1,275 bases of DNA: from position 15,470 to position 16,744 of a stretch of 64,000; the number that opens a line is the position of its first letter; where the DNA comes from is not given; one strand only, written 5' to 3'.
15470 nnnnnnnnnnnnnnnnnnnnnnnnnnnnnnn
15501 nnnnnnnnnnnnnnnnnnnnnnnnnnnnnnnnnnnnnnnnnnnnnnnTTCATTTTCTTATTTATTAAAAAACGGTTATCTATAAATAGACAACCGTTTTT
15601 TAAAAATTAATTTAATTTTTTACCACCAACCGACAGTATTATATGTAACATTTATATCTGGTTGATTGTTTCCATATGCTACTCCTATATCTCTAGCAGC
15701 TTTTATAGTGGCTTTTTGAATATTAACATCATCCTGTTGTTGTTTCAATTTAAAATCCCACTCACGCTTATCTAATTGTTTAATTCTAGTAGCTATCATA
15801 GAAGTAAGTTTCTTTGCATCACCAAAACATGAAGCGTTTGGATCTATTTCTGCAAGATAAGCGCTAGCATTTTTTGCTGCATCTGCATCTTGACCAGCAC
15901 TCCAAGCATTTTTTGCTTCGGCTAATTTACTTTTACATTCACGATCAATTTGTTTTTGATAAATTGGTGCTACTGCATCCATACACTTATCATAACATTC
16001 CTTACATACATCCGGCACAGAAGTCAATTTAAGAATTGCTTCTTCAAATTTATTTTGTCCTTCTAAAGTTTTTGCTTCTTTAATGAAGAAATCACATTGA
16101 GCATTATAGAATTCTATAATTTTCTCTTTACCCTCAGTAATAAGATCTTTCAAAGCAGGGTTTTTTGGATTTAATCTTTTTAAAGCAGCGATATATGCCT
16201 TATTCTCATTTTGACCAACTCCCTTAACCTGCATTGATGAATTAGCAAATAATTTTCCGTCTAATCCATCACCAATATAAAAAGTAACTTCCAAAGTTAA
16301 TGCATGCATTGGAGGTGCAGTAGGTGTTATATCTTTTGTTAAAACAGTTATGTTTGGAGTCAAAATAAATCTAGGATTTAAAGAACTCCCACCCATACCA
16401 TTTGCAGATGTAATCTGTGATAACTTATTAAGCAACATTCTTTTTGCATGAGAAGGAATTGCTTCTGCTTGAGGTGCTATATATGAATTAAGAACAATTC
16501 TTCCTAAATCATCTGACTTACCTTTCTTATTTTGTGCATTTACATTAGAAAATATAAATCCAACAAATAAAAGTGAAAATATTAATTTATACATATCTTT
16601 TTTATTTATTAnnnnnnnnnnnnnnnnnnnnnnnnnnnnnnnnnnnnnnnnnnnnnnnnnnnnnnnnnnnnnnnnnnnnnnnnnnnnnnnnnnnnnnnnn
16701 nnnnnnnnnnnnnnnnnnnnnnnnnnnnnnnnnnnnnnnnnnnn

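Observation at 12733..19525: Seven-gene operon encoding only exported proteins of unknown function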

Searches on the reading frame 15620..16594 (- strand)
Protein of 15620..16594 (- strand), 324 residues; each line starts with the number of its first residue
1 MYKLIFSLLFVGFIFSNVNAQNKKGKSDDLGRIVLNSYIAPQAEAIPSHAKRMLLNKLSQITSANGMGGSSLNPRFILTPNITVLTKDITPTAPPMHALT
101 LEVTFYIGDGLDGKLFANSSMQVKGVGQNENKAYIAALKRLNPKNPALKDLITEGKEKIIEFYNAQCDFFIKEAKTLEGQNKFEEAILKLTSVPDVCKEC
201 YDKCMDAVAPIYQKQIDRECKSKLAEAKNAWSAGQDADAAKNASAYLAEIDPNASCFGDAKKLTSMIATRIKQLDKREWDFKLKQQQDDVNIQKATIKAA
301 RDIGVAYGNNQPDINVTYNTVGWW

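Call 3: search_protein_families(library=pfam, proteins=[window:15620-16594:-], max_evalue=1)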
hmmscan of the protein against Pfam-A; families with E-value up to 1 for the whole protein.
window:15620-16594:- (324 aa): 3 families
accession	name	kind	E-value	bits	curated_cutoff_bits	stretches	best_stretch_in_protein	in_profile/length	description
PF11437.13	Vanabin-2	-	0.042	14.4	25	1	180-228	30-78/93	Vanadium-binding protein 2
PF07007.17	LprI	-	0.045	14.6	22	1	213-274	46-106/106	Lysozyme inhibitor LprI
PF17979.7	zf-CRD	-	0.05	14.3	26.3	1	144-216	87-158/158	Cysteine rich domain with multizinc binding regions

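Call 4: search_protein_families(library=ncbifam, proteins=[window:15620-16594:-], max_evalue=1)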
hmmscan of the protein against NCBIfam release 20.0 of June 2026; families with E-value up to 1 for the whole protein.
window:15620-16594:- (324 aa): 1 family
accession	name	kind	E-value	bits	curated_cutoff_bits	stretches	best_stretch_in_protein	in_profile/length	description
NF000113.1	16S_rRNA_Rmt_F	exception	0.022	14.2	500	1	185-264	10-89/259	RmtF family 16S rRNA (guanine(1405)-N(7))-methyltransferase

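Call 23: search_solved_structures(query=A4, max_evalue=10)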
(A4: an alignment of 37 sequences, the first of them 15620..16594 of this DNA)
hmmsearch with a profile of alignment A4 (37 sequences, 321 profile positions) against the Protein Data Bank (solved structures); distinct sequences matched with E-value up to 10: 9.
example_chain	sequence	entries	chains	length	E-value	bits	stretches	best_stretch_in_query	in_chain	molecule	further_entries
9fhl_D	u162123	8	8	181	0.076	15.3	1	46-92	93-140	Small ribosomal subunit protein uS4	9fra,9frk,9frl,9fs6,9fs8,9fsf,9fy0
2m72_A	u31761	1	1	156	0.17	14.1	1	138-180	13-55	Uncharacterized thioredoxin-like protein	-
6dmp_B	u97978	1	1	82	0.19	13.9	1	223-283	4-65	Designed orthogonal protein DHD13_XAAA_B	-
7z5w_A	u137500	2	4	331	0.21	13.8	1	100-153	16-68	Proto-oncogene tyrosine-protein kinase ROS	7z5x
9qek_A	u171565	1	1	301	0.22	13.8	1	101-153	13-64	Proto-oncogene tyrosine-protein kinase ROS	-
3zbf_A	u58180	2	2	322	0.23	13.7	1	101-153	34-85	PROTO-ONCOGENE TYROSINE-PROTEIN KINASE ROS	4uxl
8hkx_AS4P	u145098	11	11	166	0.8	11.9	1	46-92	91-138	30S ribosomal protein S4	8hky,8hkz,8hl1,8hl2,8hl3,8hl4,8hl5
6sab_A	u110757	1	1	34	3.1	10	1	197-222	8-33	M-BUTX-Ptr1a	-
23sg_m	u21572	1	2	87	6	9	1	220-271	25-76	gp20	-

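Call 45: search_protein_families(library=padloc, proteins=[window:15620-16594:-], max_evalue=0.1)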
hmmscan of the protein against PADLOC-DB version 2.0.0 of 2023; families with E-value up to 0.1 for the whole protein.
window:15620-16594:- (324 aa): 0 families

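Call 46: search_protein_families(library=phrogs, proteins=[window:15620-16594:-], max_evalue=0.1)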
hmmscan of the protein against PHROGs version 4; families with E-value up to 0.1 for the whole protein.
window:15620-16594:- (324 aa): 0 families

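Call 53: search_protein_families(library=pfam, alignment_id=A4, max_evalue=1)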
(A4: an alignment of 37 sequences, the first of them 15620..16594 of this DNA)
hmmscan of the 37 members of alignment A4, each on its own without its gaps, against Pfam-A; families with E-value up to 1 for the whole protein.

A. member 1, window:15620-16594:- (324 aa): 3 families
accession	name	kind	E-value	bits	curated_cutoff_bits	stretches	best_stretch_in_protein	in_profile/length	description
PF11437.13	Vanabin-2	-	0.042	14.4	25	1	180-228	30-78/93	Vanadium-binding protein 2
PF07007.17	LprI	-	0.045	14.6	22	1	213-274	46-106/106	Lysozyme inhibitor LprI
PF17979.7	zf-CRD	-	0.05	14.3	26.3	1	144-216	87-158/158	Cysteine rich domain with multizinc binding regions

B. families by the number of members that match (of 37 scanned): 45 families (the first 25 are shown)
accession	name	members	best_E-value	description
PF25058.1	ARM_TT21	9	2.4e-05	Tetratricopeptide repeat protein 21 ARM repeat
PF24162.1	RUS6_N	3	0.039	Protein root UVB sensitive 6, N-terminal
PF11437.13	Vanabin-2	3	0.042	Vanadium-binding protein 2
PF14559.12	TPR_19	3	0.044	Tetratricopeptide repeat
PF03690.18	MYG1_exonuc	2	0.02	Uncharacterised protein family (UPF0160)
PF20700.3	Mutator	2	0.023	Mutator-like transposase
PF04210.18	MtrG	2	0.031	Tetrahydromethanopterin S-methyltransferase, subunit G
PF17979.7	zf-CRD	2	0.05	Cysteine rich domain with multizinc binding regions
PF19978.4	Inovirus_G7P_2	2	0.053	Tail virion protein G7P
PF00992.25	Troponin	2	0.076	Troponin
PF18148.6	RGS_DHEX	2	0.09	Regulator of G-protein signalling DHEX domain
PF20130.4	DUF6520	2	0.098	Family of unknown function (DUF6520)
PF15349.11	DCA16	2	0.18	DDB1- and CUL4-associated factor 16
PF08102.16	Antimicrobial_7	1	0.0029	Scorpion antimicrobial peptide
PF05184.20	SapB_1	1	0.009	Saposin-like type B, region 1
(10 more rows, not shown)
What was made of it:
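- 15620..16594 (-): g4, family D (324 aa). N-terminal domain plus a helical, weakly TPR-like C-terminal domain with four conserved cysteines. Conserved C-terminal GWW. Weak TPR/ARM hits in some homologues (call 53).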
